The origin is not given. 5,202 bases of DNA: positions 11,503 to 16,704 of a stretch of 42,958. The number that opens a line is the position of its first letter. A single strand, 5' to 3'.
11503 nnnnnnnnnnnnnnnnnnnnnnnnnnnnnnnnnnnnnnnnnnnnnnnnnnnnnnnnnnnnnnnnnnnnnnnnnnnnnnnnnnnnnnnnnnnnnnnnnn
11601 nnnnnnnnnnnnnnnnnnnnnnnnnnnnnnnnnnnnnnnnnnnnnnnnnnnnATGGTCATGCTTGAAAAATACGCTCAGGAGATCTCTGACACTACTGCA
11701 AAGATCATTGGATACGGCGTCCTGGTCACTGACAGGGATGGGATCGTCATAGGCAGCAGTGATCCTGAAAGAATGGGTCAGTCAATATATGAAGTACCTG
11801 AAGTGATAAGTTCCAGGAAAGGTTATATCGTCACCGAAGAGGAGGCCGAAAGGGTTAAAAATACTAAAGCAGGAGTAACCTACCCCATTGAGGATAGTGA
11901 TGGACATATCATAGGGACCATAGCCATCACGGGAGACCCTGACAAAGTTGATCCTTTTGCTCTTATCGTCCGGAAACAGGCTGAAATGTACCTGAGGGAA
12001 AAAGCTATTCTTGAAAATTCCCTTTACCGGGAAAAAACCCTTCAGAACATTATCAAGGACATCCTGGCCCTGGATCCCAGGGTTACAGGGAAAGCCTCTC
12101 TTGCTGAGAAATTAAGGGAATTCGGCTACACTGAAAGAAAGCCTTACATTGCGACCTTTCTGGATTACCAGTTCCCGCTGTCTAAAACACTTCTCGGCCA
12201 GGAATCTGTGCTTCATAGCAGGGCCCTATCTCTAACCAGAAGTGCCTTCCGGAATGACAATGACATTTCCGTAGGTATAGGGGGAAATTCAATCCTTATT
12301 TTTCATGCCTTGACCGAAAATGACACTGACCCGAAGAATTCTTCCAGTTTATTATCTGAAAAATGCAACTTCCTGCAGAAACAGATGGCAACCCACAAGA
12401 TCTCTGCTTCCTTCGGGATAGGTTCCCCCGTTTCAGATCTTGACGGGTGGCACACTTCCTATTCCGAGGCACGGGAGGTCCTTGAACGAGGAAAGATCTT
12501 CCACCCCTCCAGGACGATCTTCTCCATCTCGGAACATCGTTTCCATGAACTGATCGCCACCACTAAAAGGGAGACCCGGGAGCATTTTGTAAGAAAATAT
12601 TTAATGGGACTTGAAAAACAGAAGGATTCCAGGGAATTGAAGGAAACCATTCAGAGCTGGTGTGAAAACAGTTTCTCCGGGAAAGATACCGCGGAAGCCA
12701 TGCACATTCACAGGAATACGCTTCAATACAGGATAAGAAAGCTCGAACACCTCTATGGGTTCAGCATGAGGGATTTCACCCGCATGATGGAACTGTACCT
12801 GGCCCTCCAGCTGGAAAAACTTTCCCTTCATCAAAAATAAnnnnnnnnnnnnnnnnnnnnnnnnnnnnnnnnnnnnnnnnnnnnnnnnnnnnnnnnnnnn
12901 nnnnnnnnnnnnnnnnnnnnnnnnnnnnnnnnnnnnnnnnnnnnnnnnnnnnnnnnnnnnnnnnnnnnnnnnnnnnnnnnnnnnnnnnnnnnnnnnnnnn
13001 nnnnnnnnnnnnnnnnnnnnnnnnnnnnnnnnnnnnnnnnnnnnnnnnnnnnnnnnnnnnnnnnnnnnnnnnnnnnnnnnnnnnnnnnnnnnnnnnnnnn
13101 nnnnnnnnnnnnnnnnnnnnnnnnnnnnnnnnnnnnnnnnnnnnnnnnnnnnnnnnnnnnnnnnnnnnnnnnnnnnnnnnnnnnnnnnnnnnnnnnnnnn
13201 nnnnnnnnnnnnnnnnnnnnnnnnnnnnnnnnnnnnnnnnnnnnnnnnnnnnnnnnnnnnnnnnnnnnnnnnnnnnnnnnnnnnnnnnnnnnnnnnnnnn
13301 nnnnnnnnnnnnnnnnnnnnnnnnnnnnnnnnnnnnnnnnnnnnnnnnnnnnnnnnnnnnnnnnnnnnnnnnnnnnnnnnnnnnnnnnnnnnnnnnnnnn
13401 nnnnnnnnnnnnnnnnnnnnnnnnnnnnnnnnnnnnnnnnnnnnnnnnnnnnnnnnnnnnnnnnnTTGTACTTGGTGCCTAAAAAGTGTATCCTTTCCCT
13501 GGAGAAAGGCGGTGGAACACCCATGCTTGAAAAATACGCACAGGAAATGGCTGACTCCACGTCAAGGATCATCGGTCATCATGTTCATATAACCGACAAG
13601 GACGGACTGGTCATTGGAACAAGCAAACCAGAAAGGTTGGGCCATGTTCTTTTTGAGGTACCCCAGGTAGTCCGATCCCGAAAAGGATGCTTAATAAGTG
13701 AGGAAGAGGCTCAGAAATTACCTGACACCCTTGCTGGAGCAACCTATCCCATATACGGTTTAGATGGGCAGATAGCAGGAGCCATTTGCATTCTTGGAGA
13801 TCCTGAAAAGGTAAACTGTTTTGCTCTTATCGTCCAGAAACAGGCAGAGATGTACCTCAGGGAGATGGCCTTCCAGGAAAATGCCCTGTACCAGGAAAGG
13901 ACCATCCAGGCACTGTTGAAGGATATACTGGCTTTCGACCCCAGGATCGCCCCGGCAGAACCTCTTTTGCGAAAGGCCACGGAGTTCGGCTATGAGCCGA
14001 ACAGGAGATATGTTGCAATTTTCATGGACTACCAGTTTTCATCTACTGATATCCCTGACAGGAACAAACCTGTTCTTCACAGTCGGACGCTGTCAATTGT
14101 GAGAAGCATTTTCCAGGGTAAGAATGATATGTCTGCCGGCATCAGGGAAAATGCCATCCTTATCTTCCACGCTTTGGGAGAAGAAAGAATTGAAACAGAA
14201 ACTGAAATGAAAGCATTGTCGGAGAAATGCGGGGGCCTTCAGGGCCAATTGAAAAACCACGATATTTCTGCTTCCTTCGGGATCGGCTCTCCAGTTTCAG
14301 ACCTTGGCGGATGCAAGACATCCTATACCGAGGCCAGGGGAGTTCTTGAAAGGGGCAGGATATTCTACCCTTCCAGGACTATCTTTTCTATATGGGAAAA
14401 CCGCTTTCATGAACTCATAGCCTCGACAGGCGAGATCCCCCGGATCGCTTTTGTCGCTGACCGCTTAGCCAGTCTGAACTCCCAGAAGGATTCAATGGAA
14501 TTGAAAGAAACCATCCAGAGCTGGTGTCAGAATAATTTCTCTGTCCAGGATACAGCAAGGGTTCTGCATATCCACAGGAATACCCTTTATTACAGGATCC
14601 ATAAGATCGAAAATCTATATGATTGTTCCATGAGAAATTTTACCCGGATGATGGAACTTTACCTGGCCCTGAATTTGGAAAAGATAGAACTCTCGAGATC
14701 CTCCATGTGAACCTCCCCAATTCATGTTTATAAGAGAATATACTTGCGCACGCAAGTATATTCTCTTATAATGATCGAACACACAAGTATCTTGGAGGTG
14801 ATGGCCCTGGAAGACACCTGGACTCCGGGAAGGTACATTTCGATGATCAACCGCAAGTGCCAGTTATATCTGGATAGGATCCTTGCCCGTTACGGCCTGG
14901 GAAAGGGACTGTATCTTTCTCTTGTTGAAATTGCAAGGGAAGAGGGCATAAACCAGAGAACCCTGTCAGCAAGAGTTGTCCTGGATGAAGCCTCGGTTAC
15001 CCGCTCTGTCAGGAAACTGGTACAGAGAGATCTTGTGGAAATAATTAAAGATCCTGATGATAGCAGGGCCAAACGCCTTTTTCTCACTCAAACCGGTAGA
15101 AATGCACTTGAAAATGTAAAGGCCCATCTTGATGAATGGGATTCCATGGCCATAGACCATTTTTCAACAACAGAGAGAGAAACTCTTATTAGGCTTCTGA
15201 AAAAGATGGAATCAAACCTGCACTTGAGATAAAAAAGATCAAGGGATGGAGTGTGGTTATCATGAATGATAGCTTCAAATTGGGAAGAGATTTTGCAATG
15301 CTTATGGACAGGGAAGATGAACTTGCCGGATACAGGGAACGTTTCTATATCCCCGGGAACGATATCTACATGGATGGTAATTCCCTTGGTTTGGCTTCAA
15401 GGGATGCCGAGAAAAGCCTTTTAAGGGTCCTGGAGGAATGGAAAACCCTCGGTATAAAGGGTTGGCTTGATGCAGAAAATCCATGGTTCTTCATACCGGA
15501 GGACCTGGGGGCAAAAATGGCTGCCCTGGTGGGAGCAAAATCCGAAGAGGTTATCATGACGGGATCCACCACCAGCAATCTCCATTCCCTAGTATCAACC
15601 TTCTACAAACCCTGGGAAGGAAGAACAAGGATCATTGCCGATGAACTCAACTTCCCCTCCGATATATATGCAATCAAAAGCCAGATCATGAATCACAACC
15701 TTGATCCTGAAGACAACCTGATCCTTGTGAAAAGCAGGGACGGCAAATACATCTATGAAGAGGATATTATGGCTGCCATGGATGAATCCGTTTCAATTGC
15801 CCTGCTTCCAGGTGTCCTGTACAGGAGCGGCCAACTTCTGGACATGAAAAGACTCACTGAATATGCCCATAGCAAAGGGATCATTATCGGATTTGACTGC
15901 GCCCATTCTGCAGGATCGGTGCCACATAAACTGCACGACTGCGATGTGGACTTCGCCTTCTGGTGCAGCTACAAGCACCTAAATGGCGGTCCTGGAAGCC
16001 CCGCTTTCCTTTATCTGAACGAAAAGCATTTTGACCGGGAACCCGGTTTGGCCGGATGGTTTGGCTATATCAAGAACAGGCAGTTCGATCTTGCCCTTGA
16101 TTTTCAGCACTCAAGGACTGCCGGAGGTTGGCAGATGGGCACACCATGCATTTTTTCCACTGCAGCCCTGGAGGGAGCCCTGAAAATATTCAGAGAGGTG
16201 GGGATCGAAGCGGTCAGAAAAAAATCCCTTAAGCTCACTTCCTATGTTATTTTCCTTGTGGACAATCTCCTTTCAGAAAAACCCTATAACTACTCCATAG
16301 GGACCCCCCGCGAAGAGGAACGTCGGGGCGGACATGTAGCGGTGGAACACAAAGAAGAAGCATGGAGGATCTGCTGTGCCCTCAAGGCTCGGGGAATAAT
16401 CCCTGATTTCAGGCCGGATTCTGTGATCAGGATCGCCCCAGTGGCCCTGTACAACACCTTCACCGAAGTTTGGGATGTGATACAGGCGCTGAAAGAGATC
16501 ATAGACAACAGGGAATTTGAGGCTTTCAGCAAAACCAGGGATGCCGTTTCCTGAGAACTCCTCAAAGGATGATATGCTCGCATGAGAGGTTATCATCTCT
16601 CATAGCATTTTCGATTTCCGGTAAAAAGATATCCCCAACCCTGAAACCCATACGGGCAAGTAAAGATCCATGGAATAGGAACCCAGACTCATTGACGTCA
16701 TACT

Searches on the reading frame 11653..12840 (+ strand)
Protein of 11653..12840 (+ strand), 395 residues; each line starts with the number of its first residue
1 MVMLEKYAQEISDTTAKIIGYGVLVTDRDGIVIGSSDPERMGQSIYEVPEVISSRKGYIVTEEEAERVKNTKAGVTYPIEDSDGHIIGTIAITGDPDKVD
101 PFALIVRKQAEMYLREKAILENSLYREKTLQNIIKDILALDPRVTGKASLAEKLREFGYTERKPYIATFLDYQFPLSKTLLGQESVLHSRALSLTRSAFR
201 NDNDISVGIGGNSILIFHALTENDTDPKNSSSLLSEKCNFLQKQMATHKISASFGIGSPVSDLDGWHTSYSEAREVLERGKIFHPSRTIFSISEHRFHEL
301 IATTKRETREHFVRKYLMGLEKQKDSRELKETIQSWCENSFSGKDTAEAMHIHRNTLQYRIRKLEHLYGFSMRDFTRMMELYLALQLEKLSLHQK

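Call 79: search_protein_families(library=pfam, proteins=[window:11653-12840:+], max_evalue=0.00001)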
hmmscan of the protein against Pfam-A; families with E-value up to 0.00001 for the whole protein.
window:11653-12840:+ (395 aa): 4 families
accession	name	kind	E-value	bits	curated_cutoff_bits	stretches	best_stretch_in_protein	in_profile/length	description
PF05651.19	Diacid_rec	-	7.7e-33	113.5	23.6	1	5-136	3-133/134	Putative sugar diacid recognition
PF13556.12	HTH_30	-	1.2e-18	67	27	1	329-386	1-58/59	PucR C-terminal helix-turn-helix domain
PF17853.6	GGDEF_2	-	1.8e-11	44.7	24.5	1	149-278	7-115/116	GGDEF-like domain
PF15714.11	SpoVT_C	-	7.7e-08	32.9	27.5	1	4-97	2-104/128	Stage V sporulation protein T C-terminal, transcription factor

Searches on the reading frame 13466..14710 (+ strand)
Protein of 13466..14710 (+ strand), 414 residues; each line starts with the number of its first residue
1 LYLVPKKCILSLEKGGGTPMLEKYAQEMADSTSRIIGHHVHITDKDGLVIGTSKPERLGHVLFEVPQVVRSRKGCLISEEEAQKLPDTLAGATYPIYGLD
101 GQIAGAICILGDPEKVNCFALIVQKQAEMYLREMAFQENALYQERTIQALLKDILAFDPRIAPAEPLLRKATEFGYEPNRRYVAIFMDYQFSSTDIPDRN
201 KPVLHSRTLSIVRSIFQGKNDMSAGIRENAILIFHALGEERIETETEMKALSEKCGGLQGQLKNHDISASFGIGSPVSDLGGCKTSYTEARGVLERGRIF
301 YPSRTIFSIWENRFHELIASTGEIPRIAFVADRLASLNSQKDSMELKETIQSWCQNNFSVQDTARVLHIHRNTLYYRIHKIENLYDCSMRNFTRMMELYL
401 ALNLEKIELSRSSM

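Call 79: search_protein_families(library=pfam, proteins=[window:13466-14710:+], max_evalue=0.00001)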
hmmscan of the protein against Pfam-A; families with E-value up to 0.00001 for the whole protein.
window:13466-14710:+ (414 aa): 3 families
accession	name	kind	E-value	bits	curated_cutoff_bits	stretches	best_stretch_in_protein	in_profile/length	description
PF05651.19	Diacid_rec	-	2.6e-25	89.1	23.6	1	22-153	3-133/134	Putative sugar diacid recognition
PF13556.12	HTH_30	-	3.3e-19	68.9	27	1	346-403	1-58/59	PucR C-terminal helix-turn-helix domain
PF17853.6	GGDEF_2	-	1.6e-10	41.7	24.5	1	165-295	6-115/116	GGDEF-like domain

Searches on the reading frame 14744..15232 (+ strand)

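Call 79: search_protein_families(library=pfam, proteins=[window:14744-15232:+], max_evalue=0.00001)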
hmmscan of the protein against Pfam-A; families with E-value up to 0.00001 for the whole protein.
window:14744-15232:+ (162 aa): 2 families
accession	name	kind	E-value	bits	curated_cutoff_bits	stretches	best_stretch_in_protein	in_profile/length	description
PF01047.28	MarR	-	4.3e-09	36.6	24.6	1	58-109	7-58/59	MarR family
PF12802.13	MarR_2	-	4.2e-08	33.7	27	1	60-109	11-61/61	MarR family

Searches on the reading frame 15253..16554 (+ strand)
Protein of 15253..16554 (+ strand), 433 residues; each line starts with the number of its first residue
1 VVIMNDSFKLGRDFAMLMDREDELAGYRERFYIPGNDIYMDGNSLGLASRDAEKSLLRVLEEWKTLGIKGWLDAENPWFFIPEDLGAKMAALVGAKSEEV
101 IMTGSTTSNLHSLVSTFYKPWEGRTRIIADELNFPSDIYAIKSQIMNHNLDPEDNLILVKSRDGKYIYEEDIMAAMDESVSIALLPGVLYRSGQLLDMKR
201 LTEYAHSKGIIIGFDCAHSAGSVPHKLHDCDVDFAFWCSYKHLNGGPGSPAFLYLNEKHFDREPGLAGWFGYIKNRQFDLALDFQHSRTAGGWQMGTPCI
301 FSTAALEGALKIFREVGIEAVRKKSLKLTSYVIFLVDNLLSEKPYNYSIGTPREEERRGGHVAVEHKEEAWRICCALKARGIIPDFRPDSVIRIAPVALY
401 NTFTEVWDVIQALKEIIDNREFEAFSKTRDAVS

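Call 79: search_protein_families(library=pfam, proteins=[window:15253-16554:+], max_evalue=0.00001)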
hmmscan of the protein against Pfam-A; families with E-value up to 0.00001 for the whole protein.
window:15253-16554:+ (433 aa): 2 families
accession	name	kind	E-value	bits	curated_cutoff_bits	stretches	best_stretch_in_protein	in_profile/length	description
PF22580.2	KYNU_C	-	8e-29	99.9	27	1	321-413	1-90/90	Kynureninase C-terminal domain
PF00266.25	Aminotran_5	-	1.4e-17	64.2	21.5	1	77-367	40-317/371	Aminotransferase class-V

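Call 81: search_protein_families(library=ncbifam, proteins=[window:15253-16554:+], max_evalue=1e-20)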
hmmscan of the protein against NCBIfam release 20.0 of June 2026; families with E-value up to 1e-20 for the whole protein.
window:15253-16554:+ (433 aa): 1 family
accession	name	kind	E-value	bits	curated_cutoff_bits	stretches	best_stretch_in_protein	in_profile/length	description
TIGR01814.1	kynureninase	equivalog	1e-109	367.1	246.4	1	17-418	3-400/400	kynureninase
